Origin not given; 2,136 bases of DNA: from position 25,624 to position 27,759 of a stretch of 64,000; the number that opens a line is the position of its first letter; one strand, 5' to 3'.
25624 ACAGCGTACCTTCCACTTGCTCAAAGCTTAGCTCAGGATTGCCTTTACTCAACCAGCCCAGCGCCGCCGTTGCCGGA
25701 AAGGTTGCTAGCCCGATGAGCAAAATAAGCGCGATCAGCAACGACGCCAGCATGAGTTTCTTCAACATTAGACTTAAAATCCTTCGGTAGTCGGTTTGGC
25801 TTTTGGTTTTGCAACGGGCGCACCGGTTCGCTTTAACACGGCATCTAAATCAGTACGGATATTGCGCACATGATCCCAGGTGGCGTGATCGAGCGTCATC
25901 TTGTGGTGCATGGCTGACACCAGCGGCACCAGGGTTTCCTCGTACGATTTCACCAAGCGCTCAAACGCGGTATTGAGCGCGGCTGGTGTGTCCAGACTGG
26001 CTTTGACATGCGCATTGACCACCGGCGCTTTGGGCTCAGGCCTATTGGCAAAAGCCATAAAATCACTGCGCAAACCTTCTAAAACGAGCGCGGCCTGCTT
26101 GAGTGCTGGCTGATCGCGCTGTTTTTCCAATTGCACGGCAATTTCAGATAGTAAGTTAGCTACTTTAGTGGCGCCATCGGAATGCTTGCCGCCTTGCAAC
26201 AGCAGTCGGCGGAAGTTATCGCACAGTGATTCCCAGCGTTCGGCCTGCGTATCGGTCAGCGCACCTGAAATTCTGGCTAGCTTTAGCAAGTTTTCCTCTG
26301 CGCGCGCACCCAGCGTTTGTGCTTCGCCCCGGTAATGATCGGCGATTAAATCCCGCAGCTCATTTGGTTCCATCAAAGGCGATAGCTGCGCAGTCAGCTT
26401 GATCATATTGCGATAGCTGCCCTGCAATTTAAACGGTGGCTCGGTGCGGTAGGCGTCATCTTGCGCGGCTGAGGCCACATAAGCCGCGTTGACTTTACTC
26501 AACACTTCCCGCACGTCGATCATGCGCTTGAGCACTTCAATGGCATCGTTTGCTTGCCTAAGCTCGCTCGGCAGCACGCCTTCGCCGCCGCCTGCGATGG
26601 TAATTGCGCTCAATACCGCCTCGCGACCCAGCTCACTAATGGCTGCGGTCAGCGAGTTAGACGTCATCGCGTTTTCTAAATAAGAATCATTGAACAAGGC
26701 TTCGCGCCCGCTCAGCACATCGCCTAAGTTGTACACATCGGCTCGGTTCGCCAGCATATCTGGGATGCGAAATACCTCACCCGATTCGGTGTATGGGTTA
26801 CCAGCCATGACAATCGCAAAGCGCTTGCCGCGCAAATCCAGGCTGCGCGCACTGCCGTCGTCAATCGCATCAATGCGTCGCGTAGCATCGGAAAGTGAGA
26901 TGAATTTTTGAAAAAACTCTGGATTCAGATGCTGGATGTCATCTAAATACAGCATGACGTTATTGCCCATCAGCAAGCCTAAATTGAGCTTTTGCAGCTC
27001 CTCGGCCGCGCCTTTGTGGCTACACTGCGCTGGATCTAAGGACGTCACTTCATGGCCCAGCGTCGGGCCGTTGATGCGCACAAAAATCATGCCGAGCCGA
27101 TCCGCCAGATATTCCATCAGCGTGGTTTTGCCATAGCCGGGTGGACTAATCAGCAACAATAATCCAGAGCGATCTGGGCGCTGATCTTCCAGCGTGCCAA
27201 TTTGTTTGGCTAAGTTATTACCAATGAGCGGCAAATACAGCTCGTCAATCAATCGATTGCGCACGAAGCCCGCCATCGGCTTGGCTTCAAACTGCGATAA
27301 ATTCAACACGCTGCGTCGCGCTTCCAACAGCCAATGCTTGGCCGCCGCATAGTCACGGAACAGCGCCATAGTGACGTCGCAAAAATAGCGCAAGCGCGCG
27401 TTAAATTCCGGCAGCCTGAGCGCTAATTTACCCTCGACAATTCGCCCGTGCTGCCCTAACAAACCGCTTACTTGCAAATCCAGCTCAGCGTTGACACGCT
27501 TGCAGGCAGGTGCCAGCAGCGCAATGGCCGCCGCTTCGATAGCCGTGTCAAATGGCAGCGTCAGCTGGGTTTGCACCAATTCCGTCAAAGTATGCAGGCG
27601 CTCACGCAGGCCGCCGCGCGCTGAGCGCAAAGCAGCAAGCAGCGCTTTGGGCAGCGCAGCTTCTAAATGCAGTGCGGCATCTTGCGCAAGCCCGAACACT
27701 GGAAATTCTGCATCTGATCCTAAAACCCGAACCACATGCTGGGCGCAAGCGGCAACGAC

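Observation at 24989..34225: Flotillin/NfeD operon extended by a 1710-aa coiled-coil AAA+ (MoxR/AAA_5-like) protein and a GspN-like protein: candidate undescribed membrane-associated system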

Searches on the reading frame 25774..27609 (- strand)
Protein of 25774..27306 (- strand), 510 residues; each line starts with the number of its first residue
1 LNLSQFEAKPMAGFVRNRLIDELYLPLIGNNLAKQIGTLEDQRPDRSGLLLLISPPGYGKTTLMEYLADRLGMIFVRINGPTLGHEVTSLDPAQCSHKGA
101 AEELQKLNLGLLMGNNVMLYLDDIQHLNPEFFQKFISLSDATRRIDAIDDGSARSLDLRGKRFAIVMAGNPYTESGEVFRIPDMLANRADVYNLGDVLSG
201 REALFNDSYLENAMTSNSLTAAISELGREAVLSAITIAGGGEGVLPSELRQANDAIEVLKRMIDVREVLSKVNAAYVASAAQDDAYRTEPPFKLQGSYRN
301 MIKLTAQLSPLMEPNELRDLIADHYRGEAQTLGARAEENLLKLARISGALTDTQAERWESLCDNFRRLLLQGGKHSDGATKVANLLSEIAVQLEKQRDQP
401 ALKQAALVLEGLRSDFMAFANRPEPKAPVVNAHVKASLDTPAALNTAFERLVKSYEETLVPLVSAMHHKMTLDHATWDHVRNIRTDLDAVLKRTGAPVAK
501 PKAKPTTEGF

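Call 26: search_solved_structures(query=window:25774-27306:-, max_evalue=1, show_alignments=2)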
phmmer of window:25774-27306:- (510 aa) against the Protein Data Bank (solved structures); distinct sequences matched with E-value up to 1: 95 (the best 60 are shown).
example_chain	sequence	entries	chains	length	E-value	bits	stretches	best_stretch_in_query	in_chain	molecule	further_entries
7swl_A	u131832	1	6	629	3.3e-05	26.3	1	17-83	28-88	Rix7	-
5vc7_A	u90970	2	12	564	4.9e-05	25.8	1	17-83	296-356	VCP-like ATPase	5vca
6chs_H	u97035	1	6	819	6.3e-05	25.4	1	24-109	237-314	Putative cell division control protein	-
7t3i_A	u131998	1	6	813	6.9e-05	25.3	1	17-83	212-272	Rix7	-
6mat_A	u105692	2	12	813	6.9e-05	25.3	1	17-83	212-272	Rix7 mutant | Rix7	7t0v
5g4g_A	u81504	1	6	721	7.9e-05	25.1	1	17-83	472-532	VCP-LIKE ATPASE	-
7wub_D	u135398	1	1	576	8.7e-05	24.9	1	25-89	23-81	Transitional endoplasmic reticulum ATPase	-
7wub_C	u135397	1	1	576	8.8e-05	24.9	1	25-89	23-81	Transitional endoplasmic reticulum ATPase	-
7lmy_A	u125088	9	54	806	9.5e-05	24.8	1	24-89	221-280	Transitional endoplasmic reticulum ATPase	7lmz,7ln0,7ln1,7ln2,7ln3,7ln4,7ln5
7rlb_A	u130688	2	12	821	9.9e-05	24.8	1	24-89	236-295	Transitional endoplasmic reticulum ATPase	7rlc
5g4f_A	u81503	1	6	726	0.00011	24.7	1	17-83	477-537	VCP-LIKE ATPASE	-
6mck_A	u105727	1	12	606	0.00011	24.6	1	25-89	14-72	Transitional endoplasmic reticulum ATPase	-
9m4n_A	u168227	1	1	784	0.00016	24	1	24-106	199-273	Cell division control protein 48 homolog A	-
7rlj_A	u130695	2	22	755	0.00016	24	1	25-89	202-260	Transitional endoplasmic reticulum ATPase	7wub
8yka_A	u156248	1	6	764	0.00017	24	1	25-89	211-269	Transitional endoplasmic reticulum ATPase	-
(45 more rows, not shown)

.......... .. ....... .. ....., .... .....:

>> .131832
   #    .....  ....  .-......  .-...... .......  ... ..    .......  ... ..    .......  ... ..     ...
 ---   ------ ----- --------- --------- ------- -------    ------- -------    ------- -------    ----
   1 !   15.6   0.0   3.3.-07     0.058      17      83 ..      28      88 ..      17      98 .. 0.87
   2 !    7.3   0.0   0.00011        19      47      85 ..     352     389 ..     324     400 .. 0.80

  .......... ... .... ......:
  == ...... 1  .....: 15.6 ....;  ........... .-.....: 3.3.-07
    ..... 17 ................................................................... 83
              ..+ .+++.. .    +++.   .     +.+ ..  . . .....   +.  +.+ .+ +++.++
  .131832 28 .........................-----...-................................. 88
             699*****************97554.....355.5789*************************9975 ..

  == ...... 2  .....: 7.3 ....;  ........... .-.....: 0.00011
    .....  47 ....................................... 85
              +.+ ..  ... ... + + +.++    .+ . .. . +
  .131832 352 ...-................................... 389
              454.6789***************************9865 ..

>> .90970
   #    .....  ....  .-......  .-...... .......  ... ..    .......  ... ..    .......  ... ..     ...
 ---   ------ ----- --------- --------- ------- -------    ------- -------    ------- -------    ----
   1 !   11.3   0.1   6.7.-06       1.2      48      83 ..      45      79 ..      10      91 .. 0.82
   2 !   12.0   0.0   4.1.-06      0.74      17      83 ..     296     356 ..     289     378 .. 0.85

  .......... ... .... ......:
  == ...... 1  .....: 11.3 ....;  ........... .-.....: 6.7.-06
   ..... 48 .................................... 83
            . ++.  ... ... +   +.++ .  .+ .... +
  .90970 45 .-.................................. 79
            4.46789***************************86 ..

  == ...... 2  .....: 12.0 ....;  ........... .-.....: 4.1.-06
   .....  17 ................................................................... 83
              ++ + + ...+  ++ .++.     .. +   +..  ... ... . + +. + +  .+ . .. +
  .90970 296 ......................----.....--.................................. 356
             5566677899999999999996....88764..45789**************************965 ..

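Call 48: predict_structure(alignment_id=A2)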
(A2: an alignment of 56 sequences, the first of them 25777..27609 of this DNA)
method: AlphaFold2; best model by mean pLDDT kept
length: 611 residues; sequences in the alignment: 56
mean_pLDDT: 80.3   pTM: 0.58
mean pLDDT of the five models: 80.3, 78.8, 76.7, 76.0, 72.7
residues with pLDDT >= 90: 183; 70-90: 298; 50-70: 94; < 50: 36
segments of 3 or more residues with pLDDT < 50: 107-114, 524-541, 603-611
pLDDT, mean of each block of 10 residues (from residue 1): 91 88 86 80 87 87 87 88 88 81 61 59 84 81 72 77 84 90 90 93 94 90 88 82 77 87 88 57 65 82 86 91 89 93 89 91 96 88 82 89 95 95 93 88 94 96 91 70 67 66 67 69 47 39 64 72 71 72 78 68 45 33
secondary structure, 60 per line:
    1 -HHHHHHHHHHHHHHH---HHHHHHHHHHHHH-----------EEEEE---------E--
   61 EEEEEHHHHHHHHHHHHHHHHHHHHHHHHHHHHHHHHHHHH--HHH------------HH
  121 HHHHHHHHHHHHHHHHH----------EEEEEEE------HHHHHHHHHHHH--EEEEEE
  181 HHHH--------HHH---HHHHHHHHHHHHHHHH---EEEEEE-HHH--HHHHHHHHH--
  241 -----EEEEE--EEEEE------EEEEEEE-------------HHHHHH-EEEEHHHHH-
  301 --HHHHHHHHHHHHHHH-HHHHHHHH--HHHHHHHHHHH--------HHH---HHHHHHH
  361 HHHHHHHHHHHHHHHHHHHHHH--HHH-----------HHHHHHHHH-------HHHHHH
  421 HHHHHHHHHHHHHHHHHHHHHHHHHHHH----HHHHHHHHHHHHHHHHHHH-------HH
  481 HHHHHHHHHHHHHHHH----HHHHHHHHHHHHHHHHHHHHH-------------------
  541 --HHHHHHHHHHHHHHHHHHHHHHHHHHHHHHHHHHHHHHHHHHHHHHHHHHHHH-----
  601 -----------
elements in order: H2-16 H20-32 E44-48 E61-65 H66-101 H119-137 E148-154 H161-172 E175-180 H181-184 H199-214 E218-223 H230-238 E246-250 E253-257 E264-270 H284-289 E291-294 H295-299 H303-317 H319-326 H329-339 H354-382 H399-407 H415-448 H453-471 H479-496 H501-521 H543-595

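Call 52: fold_search(model_id=the predicted structure, library=pdb)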
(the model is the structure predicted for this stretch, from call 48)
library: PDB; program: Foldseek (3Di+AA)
matches with E <= 10: 1658; with E <= 0.001: 778
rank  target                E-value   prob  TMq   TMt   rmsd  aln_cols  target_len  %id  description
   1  9dx3_A                6.7e-07  1.00  0.23  0.40  12.3       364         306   16  EcRuvB 9-mer pre-assembly complex (released 2026-01-21)
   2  7x5b                  6.7e-07  1.00  0.23  0.38  11.6       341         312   16  Crystal structure of RuvB (released 2023-03-08)
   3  9dx3_F                7.4e-07  1.00  0.22  0.36  11.4       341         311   15  EcRuvB 9-mer pre-assembly complex (released 2026-01-21)
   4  8efv_B                7.8e-07  1.00  0.22  0.37   8.8       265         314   18  Structure of single homo-hexameric Holliday junction ATP-dependent DNA helicase RuvB motor (released 2023-05-10)
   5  8vwa                  7.8e-07  1.00  0.21  0.30  15.5       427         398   14  CryoEM Structure of a FtsH Helical Assembly in the Presence of ATP (released 2025-01-15)
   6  9qh7_E                1.3e-06  1.00  0.21  0.43  11.0       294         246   13  NorQ in complex with NorD VWA domain steep staircase subset 1 from Paracoccus denitrificans (released 2026-03-25)
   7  7pbl_A                1.6e-06  1.00  0.21  0.35  12.3       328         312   15  RuvAB branch migration motor complexed to the Holliday junction - RuvB AAA+ state s1 [t2 dataset] (released 2022-09-14)
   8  9qh8_A                1.7e-06  1.00  0.25  0.52   7.8       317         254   12  reduced NorQ-NorD VWA domain complex from Paracoccus denitrificans (released 2026-03-25)
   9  8efv_A                1.8e-06  1.00  0.21  0.35   9.0       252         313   19  Structure of single homo-hexameric Holliday junction ATP-dependent DNA helicase RuvB motor (released 2023-05-10)
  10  7pbl_D                1.9e-06  1.00  0.20  0.35  12.1       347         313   17  RuvAB branch migration motor complexed to the Holliday junction - RuvB AAA+ state s1 [t2 dataset] (released 2022-09-14)
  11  9qh4_A                2.0e-06  1.00  0.19  0.40  13.2       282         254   15  NorQ hexamer from Paracoccus denitrificans (released 2026-03-25)
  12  8vw9                  2.0e-06  1.00  0.21  0.31  16.7       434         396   14  CryoEM Structure of a FtsH Helical Assembly in the Presence of ATP (released 2025-01-15)
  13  9dx3_C                2.7e-06  1.00  0.20  0.35  10.6       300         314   16  EcRuvB 9-mer pre-assembly complex (released 2026-01-21)
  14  9qhg_E                2.8e-06  1.00  0.25  0.53   8.1       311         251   12  NorQD complex state 4 from Jhaorihella thermophila (released 2026-03-25)
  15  8xku_B                3.1e-06  1.00  0.19  0.15  28.9       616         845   13  Cryo-EM structure of the Ycf2-FtsHi motor complex from Arabidopsis in ATP-bound state (released 2024-09-11)
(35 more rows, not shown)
